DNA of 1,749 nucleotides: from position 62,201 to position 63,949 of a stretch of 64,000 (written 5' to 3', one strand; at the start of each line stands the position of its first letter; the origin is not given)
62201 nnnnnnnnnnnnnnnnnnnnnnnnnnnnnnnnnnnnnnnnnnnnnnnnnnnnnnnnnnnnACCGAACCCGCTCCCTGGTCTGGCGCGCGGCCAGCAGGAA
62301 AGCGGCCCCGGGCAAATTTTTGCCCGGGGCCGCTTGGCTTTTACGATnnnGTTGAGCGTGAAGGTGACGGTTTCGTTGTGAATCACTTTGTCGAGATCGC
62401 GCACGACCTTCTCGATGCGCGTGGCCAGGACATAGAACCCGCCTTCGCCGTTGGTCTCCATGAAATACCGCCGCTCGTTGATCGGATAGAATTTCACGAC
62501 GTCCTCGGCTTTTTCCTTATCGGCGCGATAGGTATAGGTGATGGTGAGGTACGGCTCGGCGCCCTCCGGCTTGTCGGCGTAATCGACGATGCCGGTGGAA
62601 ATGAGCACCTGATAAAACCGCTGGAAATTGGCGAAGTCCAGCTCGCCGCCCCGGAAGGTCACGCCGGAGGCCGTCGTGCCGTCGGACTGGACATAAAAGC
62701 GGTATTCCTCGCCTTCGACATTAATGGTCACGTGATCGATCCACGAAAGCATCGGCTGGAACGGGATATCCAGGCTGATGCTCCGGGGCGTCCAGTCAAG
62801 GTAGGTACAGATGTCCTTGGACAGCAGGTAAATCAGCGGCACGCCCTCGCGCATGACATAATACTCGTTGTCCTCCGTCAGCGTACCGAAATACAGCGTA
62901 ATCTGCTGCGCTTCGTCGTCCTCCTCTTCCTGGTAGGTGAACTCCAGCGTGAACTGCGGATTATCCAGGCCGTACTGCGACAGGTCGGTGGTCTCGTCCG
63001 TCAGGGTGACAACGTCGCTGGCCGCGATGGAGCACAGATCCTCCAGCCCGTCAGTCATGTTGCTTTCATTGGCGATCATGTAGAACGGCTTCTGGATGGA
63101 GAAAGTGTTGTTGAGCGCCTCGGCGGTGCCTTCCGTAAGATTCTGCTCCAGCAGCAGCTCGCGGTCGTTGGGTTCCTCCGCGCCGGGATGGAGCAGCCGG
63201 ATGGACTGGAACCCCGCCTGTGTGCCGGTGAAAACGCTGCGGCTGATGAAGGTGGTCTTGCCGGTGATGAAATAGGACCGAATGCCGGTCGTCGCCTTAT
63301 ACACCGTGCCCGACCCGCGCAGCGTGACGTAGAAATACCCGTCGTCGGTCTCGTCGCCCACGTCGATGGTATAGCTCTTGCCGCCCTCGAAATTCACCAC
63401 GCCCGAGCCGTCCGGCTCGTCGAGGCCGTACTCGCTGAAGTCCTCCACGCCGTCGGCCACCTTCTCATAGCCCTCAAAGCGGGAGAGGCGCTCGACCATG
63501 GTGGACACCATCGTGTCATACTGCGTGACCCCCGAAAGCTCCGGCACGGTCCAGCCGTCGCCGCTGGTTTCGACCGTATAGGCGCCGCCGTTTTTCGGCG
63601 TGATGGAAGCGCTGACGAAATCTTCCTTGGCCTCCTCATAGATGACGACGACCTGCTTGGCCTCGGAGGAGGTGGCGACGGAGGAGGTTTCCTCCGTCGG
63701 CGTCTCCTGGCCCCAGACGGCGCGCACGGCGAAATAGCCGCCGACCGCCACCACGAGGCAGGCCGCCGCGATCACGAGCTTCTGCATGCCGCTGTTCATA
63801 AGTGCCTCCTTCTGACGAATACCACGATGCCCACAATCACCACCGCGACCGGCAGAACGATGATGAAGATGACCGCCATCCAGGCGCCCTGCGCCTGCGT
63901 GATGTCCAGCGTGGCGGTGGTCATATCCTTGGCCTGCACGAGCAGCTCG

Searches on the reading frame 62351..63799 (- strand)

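Call 28: search_protein_families(library=pfam, proteins=[window:62351-63799:-], max_evalue=0.0001)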
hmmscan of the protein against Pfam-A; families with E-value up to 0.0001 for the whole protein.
window:62351-63799:- (483 aa): 1 family
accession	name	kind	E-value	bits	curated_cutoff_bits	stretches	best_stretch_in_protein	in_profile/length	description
PF14238.11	DUF4340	-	9.9e-31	107.8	25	2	243-386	11-143/183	Domain of unknown function (DUF4340)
